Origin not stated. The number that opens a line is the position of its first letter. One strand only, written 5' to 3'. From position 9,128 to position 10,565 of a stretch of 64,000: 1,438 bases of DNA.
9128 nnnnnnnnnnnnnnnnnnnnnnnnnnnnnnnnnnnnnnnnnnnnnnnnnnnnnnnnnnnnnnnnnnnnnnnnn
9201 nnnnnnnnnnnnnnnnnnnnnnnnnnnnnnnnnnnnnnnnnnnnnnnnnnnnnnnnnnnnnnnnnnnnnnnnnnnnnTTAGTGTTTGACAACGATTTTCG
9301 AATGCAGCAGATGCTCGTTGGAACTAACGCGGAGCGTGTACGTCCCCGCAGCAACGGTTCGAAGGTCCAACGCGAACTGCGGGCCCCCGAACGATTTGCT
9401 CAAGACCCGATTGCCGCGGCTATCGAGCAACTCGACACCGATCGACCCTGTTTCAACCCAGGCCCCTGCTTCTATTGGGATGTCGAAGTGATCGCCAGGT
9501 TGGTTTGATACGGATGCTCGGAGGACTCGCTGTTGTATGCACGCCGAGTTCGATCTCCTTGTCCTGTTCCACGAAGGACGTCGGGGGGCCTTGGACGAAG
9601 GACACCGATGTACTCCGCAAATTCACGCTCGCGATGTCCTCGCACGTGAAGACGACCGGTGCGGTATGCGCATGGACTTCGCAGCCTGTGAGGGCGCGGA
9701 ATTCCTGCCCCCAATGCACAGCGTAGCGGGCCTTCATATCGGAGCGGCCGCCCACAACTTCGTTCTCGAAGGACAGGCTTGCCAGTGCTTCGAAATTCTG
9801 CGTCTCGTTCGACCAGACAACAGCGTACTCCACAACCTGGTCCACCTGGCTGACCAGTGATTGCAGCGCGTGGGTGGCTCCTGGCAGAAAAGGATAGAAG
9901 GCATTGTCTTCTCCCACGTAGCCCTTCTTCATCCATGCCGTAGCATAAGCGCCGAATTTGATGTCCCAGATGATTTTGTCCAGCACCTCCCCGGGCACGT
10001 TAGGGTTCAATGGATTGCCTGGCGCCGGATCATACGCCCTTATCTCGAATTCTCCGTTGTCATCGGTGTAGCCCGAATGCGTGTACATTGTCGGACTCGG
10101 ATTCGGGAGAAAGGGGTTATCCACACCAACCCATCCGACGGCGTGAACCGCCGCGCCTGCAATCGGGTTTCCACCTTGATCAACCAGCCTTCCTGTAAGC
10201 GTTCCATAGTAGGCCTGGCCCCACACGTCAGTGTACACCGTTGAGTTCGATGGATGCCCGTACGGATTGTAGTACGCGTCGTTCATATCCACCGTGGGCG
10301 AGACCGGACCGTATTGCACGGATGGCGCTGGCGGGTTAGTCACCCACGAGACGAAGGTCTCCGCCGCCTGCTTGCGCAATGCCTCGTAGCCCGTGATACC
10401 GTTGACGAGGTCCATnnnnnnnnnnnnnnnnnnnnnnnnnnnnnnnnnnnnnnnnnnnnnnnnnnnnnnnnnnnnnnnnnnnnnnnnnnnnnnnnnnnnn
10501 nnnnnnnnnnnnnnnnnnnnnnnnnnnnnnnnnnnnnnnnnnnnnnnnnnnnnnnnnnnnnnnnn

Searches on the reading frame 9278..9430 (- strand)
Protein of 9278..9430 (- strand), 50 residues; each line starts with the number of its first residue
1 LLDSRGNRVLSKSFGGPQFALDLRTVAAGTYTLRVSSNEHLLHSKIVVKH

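Call 6: search_protein_families(library=pfam, proteins=[window:9278-9430:-], max_evalue=1)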
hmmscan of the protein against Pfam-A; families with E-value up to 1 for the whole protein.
window:9278-9430:- (50 aa): 1 family
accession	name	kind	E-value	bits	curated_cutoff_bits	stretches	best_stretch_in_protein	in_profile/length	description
PF18962.6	Por_Secre_tail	-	0.0002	22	27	1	2-48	27-75/75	Secretion system C-terminal sorting domain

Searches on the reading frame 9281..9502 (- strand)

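Call 27: search_protein_families(library=ncbifam, proteins=[window:9281-9502:-], max_evalue=10)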
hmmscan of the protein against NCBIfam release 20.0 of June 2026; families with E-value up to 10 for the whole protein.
seq(74 aa): 4 families
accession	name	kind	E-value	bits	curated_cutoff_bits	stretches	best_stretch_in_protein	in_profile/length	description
NF050177.1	TapA_OM_Porphy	equivalog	1.5e-05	23.9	500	1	22-72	493-543/544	TapA/TapC family T9SS-dependent outer membrane protein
TIGR04183.1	Por_Secre_tail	domain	1.6e-05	24.8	23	1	19-73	19-72/72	T9SS type A sorting domain-containing protein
NF045619.1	adhes_GNV_Cterm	subfamily_domain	0.037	13.2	180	1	19-66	295-334/458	BapA/Bap/LapF family large adhesin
NF038113.1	T9SSA_dep_M36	equivalog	0.042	12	885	1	17-73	812-869/869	T9SS-dependent M36 family metallopeptidase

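Call 28: search_protein_families(library=pfam, proteins=[window:9281-9502:-], max_evalue=10)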
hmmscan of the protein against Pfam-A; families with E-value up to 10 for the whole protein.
seq(74 aa): 1 family
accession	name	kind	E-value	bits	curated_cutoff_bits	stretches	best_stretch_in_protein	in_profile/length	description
PF18962.6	Por_Secre_tail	-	1.3e-05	25.8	27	1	17-72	18-75/75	Secretion system C-terminal sorting domain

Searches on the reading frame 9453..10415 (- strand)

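Call 6: search_protein_families(library=pfam, proteins=[window:9453-10415:-], max_evalue=1)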
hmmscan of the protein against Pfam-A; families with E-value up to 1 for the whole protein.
window:9453-10415:- (320 aa): 3 families
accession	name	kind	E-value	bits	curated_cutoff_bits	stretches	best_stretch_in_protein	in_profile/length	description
PF13620.12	CarboxypepD_reg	-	9.9e-05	23.1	32.3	1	72-130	1-47/82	Carboxypeptidase regulatory-like domain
PF00775.27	Dioxygenase_C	-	0.0024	17.8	27.3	1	72-147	31-110/182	Dioxygenase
PF02369.22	Big_1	-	0.042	14.4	34.9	1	72-126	20-65/93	Bacterial Ig-like domain (group 1)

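Call 27: search_protein_families(library=ncbifam, proteins=[window:9453-10415:-], max_evalue=10)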
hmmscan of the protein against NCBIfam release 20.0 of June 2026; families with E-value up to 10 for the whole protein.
window:9453-10415:- (320 aa): 0 families
